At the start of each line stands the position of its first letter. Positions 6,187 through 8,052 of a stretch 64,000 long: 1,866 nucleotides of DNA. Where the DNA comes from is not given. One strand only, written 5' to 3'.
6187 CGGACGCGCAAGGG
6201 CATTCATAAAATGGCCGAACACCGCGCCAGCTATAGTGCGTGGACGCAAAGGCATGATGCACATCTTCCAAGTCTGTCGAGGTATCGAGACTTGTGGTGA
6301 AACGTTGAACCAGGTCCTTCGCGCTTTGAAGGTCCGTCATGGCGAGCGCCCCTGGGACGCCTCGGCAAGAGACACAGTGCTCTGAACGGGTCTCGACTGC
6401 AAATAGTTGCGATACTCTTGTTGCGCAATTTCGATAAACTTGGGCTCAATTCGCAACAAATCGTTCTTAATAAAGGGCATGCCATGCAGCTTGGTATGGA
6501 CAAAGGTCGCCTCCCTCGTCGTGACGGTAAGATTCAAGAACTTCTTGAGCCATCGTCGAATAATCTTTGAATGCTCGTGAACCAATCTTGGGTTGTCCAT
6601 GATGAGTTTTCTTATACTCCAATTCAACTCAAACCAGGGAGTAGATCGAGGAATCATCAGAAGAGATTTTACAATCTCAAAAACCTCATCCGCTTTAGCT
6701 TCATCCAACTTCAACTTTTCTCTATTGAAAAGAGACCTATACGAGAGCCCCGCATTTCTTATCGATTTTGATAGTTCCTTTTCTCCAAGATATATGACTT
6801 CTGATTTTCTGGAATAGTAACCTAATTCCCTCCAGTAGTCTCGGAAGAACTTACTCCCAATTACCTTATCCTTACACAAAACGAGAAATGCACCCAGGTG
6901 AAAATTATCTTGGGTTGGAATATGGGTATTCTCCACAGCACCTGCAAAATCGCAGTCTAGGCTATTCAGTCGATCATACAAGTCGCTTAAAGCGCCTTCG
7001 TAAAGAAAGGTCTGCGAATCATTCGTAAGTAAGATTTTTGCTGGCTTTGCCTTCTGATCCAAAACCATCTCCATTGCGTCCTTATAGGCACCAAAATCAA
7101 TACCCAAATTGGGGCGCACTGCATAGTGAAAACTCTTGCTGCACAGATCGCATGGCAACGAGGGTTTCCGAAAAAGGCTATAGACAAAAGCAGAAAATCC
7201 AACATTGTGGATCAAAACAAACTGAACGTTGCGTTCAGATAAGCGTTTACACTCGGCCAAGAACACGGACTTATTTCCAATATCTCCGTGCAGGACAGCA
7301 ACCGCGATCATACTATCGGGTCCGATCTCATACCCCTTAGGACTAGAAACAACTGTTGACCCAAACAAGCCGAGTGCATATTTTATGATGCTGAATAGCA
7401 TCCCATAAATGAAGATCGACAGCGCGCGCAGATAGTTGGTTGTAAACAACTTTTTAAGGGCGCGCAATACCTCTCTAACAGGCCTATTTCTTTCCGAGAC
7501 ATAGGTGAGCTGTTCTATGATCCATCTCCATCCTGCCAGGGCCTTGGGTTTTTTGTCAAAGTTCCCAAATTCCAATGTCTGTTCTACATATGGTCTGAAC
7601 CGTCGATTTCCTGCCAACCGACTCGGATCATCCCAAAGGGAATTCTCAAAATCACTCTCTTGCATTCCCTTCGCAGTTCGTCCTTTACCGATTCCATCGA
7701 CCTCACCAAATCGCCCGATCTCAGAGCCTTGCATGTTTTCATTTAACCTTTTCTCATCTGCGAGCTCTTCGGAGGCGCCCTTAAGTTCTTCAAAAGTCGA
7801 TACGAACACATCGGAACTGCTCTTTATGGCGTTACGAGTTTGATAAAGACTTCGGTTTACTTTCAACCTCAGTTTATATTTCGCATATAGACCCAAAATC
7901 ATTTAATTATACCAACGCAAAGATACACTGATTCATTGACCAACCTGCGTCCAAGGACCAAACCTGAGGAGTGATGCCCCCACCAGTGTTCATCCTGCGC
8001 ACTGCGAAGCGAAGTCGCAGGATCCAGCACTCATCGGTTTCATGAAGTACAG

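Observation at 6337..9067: Low-GC islet (RgpF-like protein and 2OG-Fe(II) oxygenase) translationally welded onto a high-GC betaine-type operon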

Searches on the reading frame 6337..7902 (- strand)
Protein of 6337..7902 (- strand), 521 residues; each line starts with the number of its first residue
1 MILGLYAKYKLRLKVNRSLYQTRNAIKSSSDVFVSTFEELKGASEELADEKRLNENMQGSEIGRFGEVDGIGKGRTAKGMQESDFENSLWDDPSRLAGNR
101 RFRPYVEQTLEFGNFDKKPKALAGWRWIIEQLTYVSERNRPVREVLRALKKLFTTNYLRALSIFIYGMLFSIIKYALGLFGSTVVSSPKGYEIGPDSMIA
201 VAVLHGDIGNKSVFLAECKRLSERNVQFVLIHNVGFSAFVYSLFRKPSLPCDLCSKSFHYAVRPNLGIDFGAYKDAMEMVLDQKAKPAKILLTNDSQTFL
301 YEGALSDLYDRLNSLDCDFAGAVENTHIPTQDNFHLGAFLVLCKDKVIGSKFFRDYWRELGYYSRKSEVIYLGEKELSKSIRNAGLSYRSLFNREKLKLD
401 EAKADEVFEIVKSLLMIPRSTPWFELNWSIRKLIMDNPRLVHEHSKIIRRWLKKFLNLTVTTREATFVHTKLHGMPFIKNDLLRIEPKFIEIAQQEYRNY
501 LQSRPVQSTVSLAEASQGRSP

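Call 3: search_protein_families(library=pfam, proteins=[window:6337-7902:-], max_evalue=0.01)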
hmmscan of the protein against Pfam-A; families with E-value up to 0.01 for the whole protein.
window:6337-7902:- (521 aa): 1 family
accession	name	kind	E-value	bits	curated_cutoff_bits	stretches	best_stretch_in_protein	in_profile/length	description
PF05045.17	RgpF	-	1.3e-13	50.9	25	1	262-415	26-184/503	Rhamnan synthesis protein F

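Call 7: find_homologous_proteins(query=window:6337-7902:-, max_evalue=0.001)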
Query window:6337-7902:- (521 aa): 1 proteins with E <= 0.001 among 8000 candidates.
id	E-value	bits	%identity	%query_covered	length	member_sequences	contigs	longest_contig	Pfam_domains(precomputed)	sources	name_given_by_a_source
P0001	0.0e+0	1181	100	100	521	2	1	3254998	PF05045.18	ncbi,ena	-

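Call 8: find_encoding_contigs(protein=window:6337-7902:-, flank=10000, max_places=6)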
Protein window:6337-7902:- (521 aa): no gene with exactly this product is on record in the collection.

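Call 10: search_protein_families(library=ncbifam, proteins=[window:6337-7902:-], max_evalue=0.01)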
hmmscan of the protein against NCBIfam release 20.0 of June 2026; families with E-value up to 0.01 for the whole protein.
window:6337-7902:- (521 aa): 0 families

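Call 16: list_cluster_members(proteins=[window:6337-7902:-, window:8285-9067:-, window:5321-6340:-, window:1496-3922:-])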
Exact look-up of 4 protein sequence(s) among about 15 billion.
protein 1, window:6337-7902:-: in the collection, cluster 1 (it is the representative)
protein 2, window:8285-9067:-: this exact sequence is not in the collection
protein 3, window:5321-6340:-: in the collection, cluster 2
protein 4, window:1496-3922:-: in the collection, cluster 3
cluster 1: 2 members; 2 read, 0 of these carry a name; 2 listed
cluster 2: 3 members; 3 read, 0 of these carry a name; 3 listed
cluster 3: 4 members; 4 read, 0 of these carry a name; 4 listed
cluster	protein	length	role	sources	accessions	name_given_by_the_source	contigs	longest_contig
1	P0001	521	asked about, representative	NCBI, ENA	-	-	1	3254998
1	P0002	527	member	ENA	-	-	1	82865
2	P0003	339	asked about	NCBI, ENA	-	-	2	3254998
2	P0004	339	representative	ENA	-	-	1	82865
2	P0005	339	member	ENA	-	-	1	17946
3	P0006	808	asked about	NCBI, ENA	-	-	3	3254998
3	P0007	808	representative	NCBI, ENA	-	-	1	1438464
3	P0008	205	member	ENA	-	-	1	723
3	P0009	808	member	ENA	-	-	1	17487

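Call 18: find_encoding_contigs(protein=P0002, flank=10000, max_places=6)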
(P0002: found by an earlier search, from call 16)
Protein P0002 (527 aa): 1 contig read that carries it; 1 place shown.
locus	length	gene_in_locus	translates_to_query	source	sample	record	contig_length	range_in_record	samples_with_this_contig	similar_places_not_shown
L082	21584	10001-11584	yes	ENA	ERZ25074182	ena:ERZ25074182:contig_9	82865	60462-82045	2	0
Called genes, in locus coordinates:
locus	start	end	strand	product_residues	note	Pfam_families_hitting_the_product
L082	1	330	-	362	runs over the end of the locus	PF10509:GalKase_gal_bdg, PF00288:GHMP_kinases_N, PF08544:GHMP_kinases_C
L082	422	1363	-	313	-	PF01087:GalP_UDP_transf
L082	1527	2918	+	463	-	PF02878:PGM_PMM_I, PF02879:PGM_PMM_II, PF02880:PGM_PMM_III, PF00408:PGM_PMM_IV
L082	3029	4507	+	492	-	PF00479:G6PD_N, PF02781:G6PD_C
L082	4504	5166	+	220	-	PF01182:Glucosamine_iso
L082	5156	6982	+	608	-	PF00920:ILVD_EDD_N, PF24877:ILV_EDD_C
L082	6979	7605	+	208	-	PF01081:Aldolase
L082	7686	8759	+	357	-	PF01547:SBP_bac_1, PF13416:SBP_bac_8, PF13343:SBP_bac_6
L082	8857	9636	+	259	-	PF13640:2OG-FeII_Oxy_3, PF13661:2OG-FeII_Oxy_4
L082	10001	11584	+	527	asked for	PF05045:RgpF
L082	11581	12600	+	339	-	PF12680:SnoaL_2 (faint), PF07366:SnoaL (weak)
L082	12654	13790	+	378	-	PF00355:Rieske, PF00848:Ring_hydroxyl_A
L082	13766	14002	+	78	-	-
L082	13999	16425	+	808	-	PF01266:DAO, PF16350:FAO_M, PF01571:GCV_T, PF08669:GCV_T_C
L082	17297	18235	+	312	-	PF01548:DEDD_Tnp_IS110, PF02371:Transposase_20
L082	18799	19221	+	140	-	PF00872:Transposase_mut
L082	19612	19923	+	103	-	PF12697:Abhydrolase_6 (weak)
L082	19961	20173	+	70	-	-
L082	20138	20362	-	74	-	-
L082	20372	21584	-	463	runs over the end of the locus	PF03062:MBOAT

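Call 19: find_encoding_contigs(protein=P0007, flank=10000, max_places=6)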
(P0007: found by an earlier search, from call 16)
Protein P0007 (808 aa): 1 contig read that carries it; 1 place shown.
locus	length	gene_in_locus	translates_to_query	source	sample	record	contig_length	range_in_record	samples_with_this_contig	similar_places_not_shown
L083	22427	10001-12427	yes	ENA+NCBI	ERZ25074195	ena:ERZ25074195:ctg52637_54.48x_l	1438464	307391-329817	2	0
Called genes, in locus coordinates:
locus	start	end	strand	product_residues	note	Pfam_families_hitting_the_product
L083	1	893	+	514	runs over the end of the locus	PF01558:POR, PF20169:DUF6537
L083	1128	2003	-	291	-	PF01548:DEDD_Tnp_IS110, PF02371:Transposase_20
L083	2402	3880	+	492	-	PF00479:G6PD_N, PF02781:G6PD_C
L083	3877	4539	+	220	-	PF01182:Glucosamine_iso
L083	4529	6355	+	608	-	PF00920:ILVD_EDD_N, PF24877:ILV_EDD_C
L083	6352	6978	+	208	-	PF01081:Aldolase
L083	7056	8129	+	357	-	PF01547:SBP_bac_1, PF13416:SBP_bac_8, PF13343:SBP_bac_6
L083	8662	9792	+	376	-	PF00355:Rieske, PF00848:Ring_hydroxyl_A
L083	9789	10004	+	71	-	-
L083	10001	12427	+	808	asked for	PF01266:DAO, PF16350:FAO_M, PF01571:GCV_T, PF08669:GCV_T_C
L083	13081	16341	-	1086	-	PF04851:ResIII, PF00270:DEAD, PF18766:SWI2_SNF2 (faint)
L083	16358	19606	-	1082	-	PF01555:N6_N4_Mtase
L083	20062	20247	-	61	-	PF12728:HTH_17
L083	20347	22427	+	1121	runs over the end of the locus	PF13482:RNase_H_2, PF05127:NAT10_TcmA_helicase (weak), PF13086:AAA_11 (weak), PF13245:AAA_19, PF13604:AAA_30, PF13086:AAA_11 (weak), PF13087:AAA_12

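Call 20: search_protein_representatives(protein=window:6337-7902:-)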
Query: 521 residues. Proteins with E-value up to 0.001 (for the whole library): 816; up to 1e-10: 28; up to 1e-30: 1. The best 150 are listed.
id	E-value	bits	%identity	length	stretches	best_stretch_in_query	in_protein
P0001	0.0e+00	1181.1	100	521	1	1-521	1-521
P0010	6.4e-30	120.8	28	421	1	186-498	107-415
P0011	1.3e-26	109.9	29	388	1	255-488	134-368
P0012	4.6e-18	81.7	28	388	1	258-484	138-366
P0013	2.8e-16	75.8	34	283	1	262-397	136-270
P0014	3.6e-15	72.2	35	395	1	197-405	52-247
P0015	1.0e-14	70.7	28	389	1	251-485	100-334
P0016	8.9e-14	67.5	31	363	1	229-397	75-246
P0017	2.2e-13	66.2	29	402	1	246-428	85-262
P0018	2.6e-13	66.0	32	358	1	260-397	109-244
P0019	5.9e-13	64.9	28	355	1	231-482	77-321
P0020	2.2e-12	63.0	30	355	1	250-430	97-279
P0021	3.2e-12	62.4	31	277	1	262-439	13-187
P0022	4.7e-12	61.9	36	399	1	248-429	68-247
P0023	1.5e-11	60.2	31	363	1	198-402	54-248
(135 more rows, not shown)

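Call 31: find_encoding_contigs(protein=P0010, flank=8000, max_places=3)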
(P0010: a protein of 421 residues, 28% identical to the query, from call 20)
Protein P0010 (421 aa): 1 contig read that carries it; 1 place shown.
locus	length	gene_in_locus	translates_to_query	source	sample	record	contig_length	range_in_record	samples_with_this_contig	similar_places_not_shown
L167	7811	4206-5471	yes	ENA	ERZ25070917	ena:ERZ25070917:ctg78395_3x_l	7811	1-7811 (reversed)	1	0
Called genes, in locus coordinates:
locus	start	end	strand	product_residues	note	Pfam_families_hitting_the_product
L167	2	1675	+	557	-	?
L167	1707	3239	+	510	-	-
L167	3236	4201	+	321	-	-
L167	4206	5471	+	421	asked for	PF05045:RgpF (weak)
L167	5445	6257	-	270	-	PF01370:Epimerase, PF04321:RmlD_sub_bind, PF16363:GDP_Man_Dehyd (weak), PF02719:Polysacc_synt_2 (weak)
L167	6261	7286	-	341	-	PF00106:adh_short (faint), PF01073:3Beta_HSD, PF01370:Epimerase, PF02719:Polysacc_synt_2, PF04321:RmlD_sub_bind, PF07993:NAD_binding_4, PF08659:KR (faint), PF16363:GDP_Man_Dehyd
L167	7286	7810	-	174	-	?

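Call 32: find_encoding_contigs(protein=P0011, flank=8000, max_places=3)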
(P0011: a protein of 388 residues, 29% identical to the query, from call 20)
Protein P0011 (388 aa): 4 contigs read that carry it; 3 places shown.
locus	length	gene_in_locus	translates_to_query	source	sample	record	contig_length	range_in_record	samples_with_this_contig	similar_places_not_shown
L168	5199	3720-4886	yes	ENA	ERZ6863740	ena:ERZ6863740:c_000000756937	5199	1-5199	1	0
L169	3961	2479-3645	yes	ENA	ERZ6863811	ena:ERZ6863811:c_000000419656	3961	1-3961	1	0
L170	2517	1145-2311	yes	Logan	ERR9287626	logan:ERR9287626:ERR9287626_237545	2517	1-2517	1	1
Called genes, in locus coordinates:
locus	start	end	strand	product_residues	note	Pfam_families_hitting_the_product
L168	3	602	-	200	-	?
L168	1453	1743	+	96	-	PF01527:HTH_Tnp_1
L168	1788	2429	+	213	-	PF13276:HTH_21, PF00665:rve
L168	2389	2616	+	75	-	PF13683:rve_3, PF13333:rve_2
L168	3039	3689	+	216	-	PF13489:Methyltransf_23, PF07021:MetW (weak), PF13847:Methyltransf_31, PF13649:Methyltransf_25, PF08241:Methyltransf_11, PF08242:Methyltransf_12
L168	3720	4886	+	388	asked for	PF05045:RgpF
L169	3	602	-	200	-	?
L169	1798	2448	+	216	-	PF13489:Methyltransf_23, PF07021:MetW (weak), PF13847:Methyltransf_31, PF13649:Methyltransf_25, PF08241:Methyltransf_11, PF08242:Methyltransf_12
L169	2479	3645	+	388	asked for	PF05045:RgpF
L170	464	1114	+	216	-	PF13489:Methyltransf_23, PF07021:MetW (weak), PF13847:Methyltransf_31, PF13649:Methyltransf_25, PF08241:Methyltransf_11, PF08242:Methyltransf_12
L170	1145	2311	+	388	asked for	PF05045:RgpF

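Call 33: search_solved_structures(query=window:6337-7902:-, max_evalue=10)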
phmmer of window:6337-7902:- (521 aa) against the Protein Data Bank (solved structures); distinct sequences matched with E-value up to 10: 0.

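Call 52: predict_structure(alignment_id=A1)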
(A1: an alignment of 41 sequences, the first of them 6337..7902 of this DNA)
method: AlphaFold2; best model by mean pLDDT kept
length: 521 residues; sequences in the alignment: 41
mean_pLDDT: 75.9   pTM: 0.74
mean pLDDT of the five models: 75.9, 73.6, 72.4, 70.8, 69.5
residues with pLDDT >= 90: 148; 70-90: 194; 50-70: 106; < 50: 73
segments of 3 or more residues with pLDDT < 50: 2-5, 62-118, 120-122, 133-135, 508-510, 519-521
pLDDT, mean of each block of 10 residues (from residue 1): 52 62 71 82 86 80 42 34 37 36 37 44 56 58 70 63 71 66 58 90 91 93 94 77 59 74 89 93 90 96 96 98 87 90 97 93 87 93 96 89 88 78 72 87 88 86 89 92 84 87 66 56 43
secondary structure, 60 per line:
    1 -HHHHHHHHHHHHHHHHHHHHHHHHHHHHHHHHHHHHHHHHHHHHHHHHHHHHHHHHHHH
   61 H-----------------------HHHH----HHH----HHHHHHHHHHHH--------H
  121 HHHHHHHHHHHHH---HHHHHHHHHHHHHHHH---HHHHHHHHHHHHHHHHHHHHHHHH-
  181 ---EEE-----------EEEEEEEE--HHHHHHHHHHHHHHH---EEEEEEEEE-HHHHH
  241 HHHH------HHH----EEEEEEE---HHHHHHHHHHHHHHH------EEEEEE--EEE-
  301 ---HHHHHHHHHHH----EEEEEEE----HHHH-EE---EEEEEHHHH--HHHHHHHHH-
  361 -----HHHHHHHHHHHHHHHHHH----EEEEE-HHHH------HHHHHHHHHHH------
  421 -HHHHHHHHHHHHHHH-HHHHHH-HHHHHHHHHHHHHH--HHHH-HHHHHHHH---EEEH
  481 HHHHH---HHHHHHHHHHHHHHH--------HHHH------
elements in order: H2-61 H85-88 H100-111 H120-133 H137-152 H156-179 E184-186 E198-205 H208-222 E226-234 H236-244 E258-264 H268-282 E289-294 E297-299 H304-314 E319-325 H330-333 E340-344 H345-348 H351-359 H366-383 E388-392 H394-397 H404-414 H422-436 H438-443 H445-458 H461-464 H466-473 E477-479 H480-485 H489-503 H512-515

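Call 54: fold_search(model_id=the predicted structure, library=pdb)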
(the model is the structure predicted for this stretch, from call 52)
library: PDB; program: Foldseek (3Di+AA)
matches with E <= 10: 1204; with E <= 0.001: 50
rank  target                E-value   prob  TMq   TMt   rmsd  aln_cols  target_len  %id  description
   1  6yv7_B                3.7e-06  1.00  0.25  0.36  21.1       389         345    9  Mannosyltransferase PcManGT from Pyrobaculum calidifontis (released 2020-07-22)
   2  9omh_D                6.1e-06  1.00  0.25  0.44  15.8       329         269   12  WrtF fucosyltransferase - Apo (released 2025-10-29)
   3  9omn_B                1.0e-05  1.00  0.24  0.41  15.1       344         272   12  WrtF fucosyltransferase - GDP-2-deoxy-2-fluoro-beta-L-fucose (released 2025-10-29)
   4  9oml_B                1.4e-05  1.00  0.24  0.40  15.6       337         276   12  WrtF fucosyltransferase - acetylated trisaccharide acceptor (released 2025-10-29)
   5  9fmv_A                1.4e-05  1.00  0.25  0.18  28.3       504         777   10  Cryo-EM structure of the c-di-GMP-free synthase:pEtN transferase complex (BcsA-Bct-G3) from the E. coli cellulose secr (released 2024-10-16)
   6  9yq5_A                1.8e-05  1.00  0.26  0.27  18.7       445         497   11  Chlorella virus hyaluronan synthase bound to an inserted UDP-GlcA (released 2025-12-10)
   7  6yv7_A                2.1e-05  1.00  0.22  0.31  21.5       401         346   11  Mannosyltransferase PcManGT from Pyrobaculum calidifontis (released 2020-07-22)
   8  8sne_A                2.6e-05  1.00  0.25  0.27  19.7       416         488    9  Chlorella virus Hyaluronan Synthase bound to GlcA extended GlcNAc primer and UDP (released 2024-05-01)
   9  9omj_B                2.8e-05  1.00  0.23  0.43  12.3       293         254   12  WrtF fucosyltransferase - GDP-beta-L-fucose (released 2025-10-29)
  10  9omi_B                3.1e-05  1.00  0.24  0.43  14.2       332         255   12  WrtF fucosyltransferase - GDP (released 2025-10-29)
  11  8tic_A                3.7e-05  1.00  0.26  0.37   6.7       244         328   10  Structure of human beta 1,3-N-acetylglucosaminyltransferase 2 with compound 1 (released 2023-12-06)
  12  8zwp_A                3.9e-05  1.00  0.26  0.45   5.8       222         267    8  Structure-Based Mechanism and Specificity of Human Galactosyltransferase B3GalT5 (released 2025-04-09)
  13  7sp9_A                3.9e-05  1.00  0.27  0.28  19.1       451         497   12  Chlorella virus Hyaluronan Synthase in the GlcNAc-primed channel-closed state (released 2022-04-06)
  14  7sp7_A                4.8e-05  1.00  0.25  0.26  20.3       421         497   10  Chlorella virus hyaluronan synthase inhibited by UDP (released 2022-04-06)
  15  1h7q                  5.4e-05  1.00  0.23  0.43  13.3       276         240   13  dTDP-MANGANESE COMPLEX OF SPSA FROM BACILLUS SUBTILIS (released 2001-12-13)
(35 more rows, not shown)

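Call 62: find_encoding_contigs(protein=P0005, flank=10000, max_places=3)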
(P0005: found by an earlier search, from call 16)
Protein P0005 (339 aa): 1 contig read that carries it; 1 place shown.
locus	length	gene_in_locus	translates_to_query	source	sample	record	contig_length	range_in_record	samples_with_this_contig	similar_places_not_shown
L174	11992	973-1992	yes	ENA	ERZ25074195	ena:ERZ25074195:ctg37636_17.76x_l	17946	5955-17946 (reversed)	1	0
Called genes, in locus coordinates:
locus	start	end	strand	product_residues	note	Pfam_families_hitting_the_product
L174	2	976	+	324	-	?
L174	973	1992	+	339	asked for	PF07366:SnoaL (faint)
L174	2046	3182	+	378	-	PF00355:Rieske, PF00848:Ring_hydroxyl_A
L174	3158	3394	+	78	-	-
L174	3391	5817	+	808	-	PF01266:DAO, PF16350:FAO_M, PF01571:GCV_T, PF08669:GCV_T_C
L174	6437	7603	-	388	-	PF01609:DDE_Tnp_1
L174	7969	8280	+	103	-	-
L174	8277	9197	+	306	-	PF13276:HTH_21, PF00665:rve, PF24764:rva_4 (faint), PF13683:rve_3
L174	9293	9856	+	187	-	-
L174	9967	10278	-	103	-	-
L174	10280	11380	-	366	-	PF13808:DDE_Tnp_1_assoc, PF01609:DDE_Tnp_1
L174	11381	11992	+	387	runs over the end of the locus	PF13362:Toprim_3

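Call 74: search_protein_families(library=phrogs, proteins=[window:6337-7902:-], max_evalue=0.001)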
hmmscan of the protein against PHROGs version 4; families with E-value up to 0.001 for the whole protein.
window:6337-7902:- (521 aa): 0 families

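Call 75: search_protein_families(library=padloc, proteins=[window:6337-7902:-], max_evalue=0.001)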
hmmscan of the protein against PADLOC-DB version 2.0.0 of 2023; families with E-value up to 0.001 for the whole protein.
window:6337-7902:- (521 aa): 0 families
